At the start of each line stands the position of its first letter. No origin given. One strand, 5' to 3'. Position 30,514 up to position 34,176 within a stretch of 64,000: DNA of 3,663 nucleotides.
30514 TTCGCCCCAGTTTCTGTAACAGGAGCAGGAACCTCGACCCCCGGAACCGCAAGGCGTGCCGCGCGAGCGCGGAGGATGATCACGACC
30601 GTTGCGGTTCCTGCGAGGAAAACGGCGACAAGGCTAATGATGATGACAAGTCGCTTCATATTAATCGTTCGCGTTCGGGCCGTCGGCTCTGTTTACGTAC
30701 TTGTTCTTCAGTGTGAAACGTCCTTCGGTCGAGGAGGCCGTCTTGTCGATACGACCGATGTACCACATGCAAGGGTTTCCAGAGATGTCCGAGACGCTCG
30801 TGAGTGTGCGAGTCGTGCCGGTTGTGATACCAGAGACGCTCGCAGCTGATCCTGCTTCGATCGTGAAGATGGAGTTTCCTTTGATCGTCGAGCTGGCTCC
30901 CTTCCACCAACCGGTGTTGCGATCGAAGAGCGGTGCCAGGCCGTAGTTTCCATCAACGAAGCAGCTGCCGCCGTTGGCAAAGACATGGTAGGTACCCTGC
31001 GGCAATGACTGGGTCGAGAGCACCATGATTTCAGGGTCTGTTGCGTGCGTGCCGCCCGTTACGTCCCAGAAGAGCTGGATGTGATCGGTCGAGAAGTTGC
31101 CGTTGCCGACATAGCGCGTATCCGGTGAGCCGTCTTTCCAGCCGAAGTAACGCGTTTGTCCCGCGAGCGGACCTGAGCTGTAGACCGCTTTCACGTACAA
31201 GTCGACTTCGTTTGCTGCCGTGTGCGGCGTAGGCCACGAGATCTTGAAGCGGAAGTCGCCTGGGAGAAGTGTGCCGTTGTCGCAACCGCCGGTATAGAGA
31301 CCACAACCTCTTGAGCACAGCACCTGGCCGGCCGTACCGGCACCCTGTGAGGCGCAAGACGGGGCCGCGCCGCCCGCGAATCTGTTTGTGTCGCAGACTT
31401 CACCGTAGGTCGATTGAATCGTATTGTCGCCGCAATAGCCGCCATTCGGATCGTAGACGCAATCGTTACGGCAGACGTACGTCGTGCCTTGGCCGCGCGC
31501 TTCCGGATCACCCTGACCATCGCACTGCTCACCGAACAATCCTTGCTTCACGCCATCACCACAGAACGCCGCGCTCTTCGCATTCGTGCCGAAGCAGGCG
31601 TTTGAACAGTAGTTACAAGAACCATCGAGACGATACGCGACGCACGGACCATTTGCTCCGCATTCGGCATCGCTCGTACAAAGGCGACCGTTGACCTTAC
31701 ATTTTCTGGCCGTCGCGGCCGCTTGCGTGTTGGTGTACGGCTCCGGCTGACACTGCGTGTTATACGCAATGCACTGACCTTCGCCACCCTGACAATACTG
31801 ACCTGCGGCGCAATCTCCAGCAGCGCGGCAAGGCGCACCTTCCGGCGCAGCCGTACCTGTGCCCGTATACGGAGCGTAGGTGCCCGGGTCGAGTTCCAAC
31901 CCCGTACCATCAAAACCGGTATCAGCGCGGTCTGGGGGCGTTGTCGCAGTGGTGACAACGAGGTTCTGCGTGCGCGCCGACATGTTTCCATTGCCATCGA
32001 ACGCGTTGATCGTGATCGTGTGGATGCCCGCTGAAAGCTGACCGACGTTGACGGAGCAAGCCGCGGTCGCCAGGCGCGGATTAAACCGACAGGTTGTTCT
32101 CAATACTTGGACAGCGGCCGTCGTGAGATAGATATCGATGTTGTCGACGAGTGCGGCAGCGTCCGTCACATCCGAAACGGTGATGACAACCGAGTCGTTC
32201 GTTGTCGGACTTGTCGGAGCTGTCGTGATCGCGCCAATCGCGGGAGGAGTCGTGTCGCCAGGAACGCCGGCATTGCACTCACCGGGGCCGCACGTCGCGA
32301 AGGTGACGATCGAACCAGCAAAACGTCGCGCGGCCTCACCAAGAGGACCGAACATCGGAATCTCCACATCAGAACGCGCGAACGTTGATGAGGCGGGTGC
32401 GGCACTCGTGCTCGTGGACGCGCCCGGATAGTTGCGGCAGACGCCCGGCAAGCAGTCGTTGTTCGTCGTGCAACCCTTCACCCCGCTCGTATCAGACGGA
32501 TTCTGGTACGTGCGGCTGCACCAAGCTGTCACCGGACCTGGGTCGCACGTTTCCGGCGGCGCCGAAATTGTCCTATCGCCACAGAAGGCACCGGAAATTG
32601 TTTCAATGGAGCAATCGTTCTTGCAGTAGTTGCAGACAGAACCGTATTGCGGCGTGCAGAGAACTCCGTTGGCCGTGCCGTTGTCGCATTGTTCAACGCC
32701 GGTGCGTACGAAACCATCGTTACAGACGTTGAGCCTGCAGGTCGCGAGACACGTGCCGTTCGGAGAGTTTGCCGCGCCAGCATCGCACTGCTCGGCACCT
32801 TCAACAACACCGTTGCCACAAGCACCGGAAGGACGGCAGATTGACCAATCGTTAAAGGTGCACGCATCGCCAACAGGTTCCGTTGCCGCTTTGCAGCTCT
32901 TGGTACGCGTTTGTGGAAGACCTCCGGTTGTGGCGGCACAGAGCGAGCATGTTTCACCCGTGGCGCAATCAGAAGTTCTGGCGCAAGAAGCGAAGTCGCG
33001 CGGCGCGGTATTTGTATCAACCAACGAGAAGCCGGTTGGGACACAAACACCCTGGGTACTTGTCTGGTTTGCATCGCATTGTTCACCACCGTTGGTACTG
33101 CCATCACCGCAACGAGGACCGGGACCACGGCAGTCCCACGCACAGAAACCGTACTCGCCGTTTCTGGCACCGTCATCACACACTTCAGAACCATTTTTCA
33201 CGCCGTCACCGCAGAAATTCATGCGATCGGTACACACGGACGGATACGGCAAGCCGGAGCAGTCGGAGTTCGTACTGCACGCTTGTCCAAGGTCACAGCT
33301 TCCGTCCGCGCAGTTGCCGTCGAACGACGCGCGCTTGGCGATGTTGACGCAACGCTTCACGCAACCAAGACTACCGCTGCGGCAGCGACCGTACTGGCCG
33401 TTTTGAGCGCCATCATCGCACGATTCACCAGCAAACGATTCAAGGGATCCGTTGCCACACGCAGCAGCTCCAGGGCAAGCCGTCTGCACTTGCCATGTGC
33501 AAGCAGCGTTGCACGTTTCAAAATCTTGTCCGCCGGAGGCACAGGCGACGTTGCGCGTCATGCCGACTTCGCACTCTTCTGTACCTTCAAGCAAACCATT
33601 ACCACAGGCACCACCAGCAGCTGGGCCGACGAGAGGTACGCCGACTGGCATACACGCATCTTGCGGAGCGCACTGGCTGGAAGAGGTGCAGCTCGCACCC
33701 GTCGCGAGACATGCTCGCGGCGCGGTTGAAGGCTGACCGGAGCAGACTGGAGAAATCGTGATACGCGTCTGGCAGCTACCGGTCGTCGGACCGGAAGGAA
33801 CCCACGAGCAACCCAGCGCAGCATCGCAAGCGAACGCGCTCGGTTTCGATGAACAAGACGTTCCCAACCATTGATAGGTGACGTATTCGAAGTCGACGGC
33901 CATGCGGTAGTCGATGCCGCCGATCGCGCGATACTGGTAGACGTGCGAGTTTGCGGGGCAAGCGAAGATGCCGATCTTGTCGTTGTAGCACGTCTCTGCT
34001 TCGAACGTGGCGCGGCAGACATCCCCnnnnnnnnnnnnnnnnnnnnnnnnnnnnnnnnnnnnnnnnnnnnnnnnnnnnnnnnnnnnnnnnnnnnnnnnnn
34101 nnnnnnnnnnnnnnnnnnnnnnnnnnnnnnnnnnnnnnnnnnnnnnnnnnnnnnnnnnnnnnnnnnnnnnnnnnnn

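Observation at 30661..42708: Two tandem large secreted proteins share a near-identical pilin-like two-helix N-terminal module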

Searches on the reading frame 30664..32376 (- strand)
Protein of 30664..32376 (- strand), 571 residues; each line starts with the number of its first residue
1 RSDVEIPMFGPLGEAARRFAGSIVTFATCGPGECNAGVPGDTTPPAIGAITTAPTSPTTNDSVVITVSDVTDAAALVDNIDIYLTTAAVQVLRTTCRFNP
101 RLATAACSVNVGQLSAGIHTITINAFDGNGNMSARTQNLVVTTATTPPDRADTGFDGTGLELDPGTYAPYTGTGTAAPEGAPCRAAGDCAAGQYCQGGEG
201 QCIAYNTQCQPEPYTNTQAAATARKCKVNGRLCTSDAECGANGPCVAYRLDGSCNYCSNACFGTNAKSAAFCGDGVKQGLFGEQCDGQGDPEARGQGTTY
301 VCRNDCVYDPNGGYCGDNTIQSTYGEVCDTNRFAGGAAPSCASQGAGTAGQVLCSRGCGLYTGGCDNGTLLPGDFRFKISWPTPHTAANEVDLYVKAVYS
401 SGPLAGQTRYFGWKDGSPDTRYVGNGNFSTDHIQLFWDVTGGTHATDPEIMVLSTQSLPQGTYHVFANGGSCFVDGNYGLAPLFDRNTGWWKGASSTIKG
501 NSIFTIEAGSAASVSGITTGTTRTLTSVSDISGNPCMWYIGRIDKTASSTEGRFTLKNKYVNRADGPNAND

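Call 87: search_protein_families(library=pfam, proteins=[window:30664-32376:-], max_evalue=0.05)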
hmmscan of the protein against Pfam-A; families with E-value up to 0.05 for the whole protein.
window:30664-32376:- (571 aa): 1 family
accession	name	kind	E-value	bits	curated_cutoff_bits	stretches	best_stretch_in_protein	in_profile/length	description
PF08116.16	Toxin_29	-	0.019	15.4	25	1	226-246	3-22/31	PhTx neurotoxin family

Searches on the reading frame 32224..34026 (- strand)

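Call 87: search_protein_families(library=pfam, proteins=[window:32224-34026:-], max_evalue=0.05)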
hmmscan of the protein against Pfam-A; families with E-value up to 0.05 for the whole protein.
window:32224-34026:- (601 aa): 1 family
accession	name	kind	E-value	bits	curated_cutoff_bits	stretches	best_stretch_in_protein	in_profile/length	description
PF13948.11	DUF4215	-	0.00015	22.4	27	0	396-426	16-43/47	Domain of unknown function (DUF4215)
